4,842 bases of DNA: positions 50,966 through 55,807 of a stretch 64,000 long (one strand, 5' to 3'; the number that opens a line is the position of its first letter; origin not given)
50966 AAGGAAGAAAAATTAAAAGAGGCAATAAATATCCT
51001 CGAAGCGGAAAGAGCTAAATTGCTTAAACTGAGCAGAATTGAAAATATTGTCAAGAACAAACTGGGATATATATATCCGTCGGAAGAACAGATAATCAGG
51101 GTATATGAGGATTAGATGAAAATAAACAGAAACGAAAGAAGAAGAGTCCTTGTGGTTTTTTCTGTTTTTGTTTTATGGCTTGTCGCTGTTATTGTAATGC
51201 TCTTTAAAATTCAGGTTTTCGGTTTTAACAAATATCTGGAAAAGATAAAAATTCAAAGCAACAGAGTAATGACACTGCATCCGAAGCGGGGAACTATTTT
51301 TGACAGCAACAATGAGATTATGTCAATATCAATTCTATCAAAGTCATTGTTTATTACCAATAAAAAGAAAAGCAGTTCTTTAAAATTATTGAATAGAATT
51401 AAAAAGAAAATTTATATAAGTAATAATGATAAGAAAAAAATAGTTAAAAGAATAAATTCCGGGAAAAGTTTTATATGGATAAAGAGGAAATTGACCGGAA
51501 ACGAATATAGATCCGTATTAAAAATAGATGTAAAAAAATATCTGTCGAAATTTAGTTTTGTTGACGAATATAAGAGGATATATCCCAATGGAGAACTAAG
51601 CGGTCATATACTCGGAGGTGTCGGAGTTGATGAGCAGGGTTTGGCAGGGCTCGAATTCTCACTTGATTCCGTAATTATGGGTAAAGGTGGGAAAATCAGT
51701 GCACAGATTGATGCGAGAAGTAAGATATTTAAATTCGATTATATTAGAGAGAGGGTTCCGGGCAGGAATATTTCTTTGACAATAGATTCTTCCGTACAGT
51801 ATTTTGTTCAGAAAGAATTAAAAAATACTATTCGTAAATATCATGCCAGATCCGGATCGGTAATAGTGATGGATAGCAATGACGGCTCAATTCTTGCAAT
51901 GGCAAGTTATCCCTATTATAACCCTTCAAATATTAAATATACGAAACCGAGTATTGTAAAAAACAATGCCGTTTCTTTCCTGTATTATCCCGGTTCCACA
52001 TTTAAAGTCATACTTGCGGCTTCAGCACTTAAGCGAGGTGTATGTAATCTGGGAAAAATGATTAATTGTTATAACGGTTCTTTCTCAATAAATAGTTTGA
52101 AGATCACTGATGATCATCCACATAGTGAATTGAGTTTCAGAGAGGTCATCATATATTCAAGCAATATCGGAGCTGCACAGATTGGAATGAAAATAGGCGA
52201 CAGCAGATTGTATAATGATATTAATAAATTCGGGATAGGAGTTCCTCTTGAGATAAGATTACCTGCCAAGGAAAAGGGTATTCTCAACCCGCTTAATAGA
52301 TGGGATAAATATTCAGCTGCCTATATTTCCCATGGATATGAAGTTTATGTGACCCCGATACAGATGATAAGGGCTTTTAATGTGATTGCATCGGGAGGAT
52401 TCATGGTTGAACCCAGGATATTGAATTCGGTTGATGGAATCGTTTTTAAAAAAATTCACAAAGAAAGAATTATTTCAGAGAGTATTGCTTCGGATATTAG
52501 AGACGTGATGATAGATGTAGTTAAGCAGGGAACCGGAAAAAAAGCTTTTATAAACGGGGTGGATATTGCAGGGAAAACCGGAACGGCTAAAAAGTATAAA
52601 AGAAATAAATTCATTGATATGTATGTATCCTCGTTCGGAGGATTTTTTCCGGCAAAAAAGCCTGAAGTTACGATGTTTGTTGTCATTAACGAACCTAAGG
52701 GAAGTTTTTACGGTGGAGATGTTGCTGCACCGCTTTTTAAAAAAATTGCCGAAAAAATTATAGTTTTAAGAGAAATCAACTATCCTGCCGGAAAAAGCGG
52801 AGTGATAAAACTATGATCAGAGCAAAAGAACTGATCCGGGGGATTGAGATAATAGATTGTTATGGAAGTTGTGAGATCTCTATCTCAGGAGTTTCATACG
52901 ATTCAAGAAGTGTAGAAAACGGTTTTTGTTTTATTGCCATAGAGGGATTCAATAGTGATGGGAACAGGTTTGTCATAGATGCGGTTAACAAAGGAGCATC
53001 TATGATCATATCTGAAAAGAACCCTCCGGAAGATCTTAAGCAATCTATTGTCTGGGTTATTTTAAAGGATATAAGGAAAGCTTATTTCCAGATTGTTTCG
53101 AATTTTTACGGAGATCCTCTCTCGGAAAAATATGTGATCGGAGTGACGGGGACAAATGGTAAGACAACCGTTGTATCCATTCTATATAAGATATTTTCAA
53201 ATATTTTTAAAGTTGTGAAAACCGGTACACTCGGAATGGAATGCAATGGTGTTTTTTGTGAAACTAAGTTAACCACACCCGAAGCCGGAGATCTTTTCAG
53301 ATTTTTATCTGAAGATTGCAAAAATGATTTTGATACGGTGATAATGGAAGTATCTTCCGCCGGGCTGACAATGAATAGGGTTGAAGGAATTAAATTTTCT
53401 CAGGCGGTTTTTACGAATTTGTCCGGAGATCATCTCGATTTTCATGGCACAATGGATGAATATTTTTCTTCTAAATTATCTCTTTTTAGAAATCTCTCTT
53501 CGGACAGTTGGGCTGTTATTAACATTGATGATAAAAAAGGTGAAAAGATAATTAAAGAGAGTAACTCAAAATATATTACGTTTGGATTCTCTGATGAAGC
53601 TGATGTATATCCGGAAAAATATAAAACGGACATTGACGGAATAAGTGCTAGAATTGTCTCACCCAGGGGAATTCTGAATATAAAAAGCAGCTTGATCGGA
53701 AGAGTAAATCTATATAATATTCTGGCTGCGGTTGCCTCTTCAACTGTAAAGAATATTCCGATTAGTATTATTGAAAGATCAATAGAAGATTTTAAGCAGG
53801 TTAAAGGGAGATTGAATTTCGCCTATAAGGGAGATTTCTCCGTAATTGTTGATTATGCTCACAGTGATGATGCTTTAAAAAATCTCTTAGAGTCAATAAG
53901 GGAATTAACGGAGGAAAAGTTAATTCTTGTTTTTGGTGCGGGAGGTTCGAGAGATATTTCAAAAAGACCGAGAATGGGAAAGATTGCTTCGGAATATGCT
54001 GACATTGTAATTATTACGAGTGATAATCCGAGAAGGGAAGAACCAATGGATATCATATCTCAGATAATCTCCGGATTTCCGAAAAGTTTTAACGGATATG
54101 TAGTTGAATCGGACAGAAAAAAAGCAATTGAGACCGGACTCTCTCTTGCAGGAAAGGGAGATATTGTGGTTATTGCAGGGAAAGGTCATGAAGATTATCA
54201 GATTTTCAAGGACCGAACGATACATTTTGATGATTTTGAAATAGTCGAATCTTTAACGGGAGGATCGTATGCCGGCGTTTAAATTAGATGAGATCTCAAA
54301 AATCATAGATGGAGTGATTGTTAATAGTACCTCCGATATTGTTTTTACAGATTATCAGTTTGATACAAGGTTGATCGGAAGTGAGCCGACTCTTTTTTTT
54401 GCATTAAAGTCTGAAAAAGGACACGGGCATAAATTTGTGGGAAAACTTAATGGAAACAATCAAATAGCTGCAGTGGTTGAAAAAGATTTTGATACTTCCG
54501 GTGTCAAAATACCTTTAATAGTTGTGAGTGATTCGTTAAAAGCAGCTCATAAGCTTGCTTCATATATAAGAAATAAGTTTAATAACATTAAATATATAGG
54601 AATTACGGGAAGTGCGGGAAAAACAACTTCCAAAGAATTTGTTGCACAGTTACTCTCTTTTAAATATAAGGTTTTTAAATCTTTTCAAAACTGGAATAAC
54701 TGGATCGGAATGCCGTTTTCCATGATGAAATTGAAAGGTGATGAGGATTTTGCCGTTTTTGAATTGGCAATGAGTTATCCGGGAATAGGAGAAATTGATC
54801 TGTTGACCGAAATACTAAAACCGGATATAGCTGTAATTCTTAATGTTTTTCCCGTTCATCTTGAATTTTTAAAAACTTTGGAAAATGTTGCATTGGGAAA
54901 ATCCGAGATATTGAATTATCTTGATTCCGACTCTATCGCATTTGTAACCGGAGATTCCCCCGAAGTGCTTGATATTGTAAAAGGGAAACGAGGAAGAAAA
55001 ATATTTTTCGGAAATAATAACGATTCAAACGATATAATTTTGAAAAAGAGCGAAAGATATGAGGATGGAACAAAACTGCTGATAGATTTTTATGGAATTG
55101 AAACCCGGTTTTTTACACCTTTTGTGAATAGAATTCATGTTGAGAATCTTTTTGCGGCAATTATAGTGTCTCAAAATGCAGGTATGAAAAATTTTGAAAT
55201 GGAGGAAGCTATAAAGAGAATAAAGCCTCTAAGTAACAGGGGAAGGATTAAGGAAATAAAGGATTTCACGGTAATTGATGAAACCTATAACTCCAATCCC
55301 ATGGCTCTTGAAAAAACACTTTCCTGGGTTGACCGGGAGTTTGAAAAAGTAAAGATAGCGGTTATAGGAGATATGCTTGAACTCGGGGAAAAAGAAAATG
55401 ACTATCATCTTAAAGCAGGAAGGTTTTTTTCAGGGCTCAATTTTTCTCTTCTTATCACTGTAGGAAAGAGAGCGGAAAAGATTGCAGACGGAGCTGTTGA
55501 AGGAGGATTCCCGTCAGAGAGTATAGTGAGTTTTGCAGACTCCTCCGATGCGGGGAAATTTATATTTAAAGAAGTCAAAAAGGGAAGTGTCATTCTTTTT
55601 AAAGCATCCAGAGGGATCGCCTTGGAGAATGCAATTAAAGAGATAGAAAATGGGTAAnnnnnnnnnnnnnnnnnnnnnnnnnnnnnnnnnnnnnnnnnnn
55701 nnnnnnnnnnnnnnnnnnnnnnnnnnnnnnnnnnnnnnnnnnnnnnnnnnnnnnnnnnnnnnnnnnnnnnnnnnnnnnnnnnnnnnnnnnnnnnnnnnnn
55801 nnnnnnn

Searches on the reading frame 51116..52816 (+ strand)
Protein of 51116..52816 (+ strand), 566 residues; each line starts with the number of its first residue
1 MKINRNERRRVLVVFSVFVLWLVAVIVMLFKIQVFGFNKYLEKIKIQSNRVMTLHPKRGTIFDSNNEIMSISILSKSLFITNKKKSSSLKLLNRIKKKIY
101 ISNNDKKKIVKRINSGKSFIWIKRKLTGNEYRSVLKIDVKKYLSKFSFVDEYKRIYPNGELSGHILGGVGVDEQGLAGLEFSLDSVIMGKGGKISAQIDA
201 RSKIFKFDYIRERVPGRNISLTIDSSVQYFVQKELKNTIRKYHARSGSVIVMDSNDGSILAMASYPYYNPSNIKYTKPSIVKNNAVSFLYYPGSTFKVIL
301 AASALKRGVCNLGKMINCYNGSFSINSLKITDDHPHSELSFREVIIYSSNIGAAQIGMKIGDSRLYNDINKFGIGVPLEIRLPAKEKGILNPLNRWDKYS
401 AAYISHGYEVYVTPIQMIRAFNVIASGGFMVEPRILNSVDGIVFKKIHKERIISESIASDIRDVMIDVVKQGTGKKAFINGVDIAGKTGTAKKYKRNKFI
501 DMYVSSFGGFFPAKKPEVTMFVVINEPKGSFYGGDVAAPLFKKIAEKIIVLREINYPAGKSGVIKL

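Call 76: search_protein_families(library=pfam, proteins=[window:51116-52816:+], max_evalue=0.00001)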
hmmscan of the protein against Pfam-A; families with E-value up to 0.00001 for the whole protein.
window:51116-52816:+ (566 aa): 2 families
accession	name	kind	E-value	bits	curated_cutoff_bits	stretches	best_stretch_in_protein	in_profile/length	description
PF00905.27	Transpeptidase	-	3.7e-67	227.1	22.1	1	247-545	1-298/299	Penicillin binding protein transpeptidase domain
PF03717.20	PBP_dimer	-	1.4e-10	42.3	24.4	1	55-203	3-174/180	Penicillin-binding Protein dimerisation domain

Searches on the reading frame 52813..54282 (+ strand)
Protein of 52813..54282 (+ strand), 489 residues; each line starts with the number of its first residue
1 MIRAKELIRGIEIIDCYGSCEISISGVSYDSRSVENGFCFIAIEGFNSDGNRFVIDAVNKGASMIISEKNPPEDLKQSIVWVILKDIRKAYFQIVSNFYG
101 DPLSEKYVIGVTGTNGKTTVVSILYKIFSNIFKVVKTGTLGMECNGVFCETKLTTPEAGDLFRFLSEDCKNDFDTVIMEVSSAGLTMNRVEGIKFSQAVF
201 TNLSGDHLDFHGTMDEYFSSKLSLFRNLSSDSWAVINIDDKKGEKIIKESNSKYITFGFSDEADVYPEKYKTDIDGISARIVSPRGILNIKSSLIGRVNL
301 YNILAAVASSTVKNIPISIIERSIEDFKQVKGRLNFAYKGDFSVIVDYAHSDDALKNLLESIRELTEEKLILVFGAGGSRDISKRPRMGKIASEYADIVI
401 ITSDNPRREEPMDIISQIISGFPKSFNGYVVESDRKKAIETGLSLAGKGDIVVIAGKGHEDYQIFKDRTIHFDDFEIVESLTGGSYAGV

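Call 76: search_protein_families(library=pfam, proteins=[window:52813-54282:+], max_evalue=0.00001)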
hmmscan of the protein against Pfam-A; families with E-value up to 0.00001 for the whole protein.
window:52813-54282:+ (489 aa): 3 families
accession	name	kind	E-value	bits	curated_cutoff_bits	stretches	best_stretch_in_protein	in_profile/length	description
PF08245.18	Mur_ligase_M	-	1.4e-52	179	24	1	111-309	1-199/200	Mur ligase middle domain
PF02875.26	Mur_ligase_C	-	5e-29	102.1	28.4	1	332-458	1-127/127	Mur ligase, glutamate ligase domain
PF01225.30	Mur_ligase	-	5e-07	30.4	21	1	24-98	2-94/95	Mur ligase family, catalytic domain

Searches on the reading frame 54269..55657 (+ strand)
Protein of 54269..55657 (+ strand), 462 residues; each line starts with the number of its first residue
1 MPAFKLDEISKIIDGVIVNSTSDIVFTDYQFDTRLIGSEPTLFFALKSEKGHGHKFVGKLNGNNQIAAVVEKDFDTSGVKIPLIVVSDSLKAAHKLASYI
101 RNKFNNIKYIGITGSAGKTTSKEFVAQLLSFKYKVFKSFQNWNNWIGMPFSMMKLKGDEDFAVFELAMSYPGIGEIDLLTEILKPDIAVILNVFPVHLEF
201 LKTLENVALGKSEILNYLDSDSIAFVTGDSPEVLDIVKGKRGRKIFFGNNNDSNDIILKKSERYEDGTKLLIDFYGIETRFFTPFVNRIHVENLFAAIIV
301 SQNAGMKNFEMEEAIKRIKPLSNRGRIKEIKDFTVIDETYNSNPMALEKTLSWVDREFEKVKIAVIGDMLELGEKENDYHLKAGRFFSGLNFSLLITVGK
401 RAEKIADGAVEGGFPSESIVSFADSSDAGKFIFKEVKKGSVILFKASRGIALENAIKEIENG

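Call 76: search_protein_families(library=pfam, proteins=[window:54269-55657:+], max_evalue=0.00001)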
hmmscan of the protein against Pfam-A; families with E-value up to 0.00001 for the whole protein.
window:54269-55657:+ (462 aa): 2 families
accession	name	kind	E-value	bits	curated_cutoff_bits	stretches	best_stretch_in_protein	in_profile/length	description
PF08245.18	Mur_ligase_M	-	7.8e-35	121.1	24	1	112-300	1-199/200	Mur ligase middle domain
PF02875.26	Mur_ligase_C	-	4.7e-13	50.5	28.4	1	327-448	6-127/127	Mur ligase, glutamate ligase domain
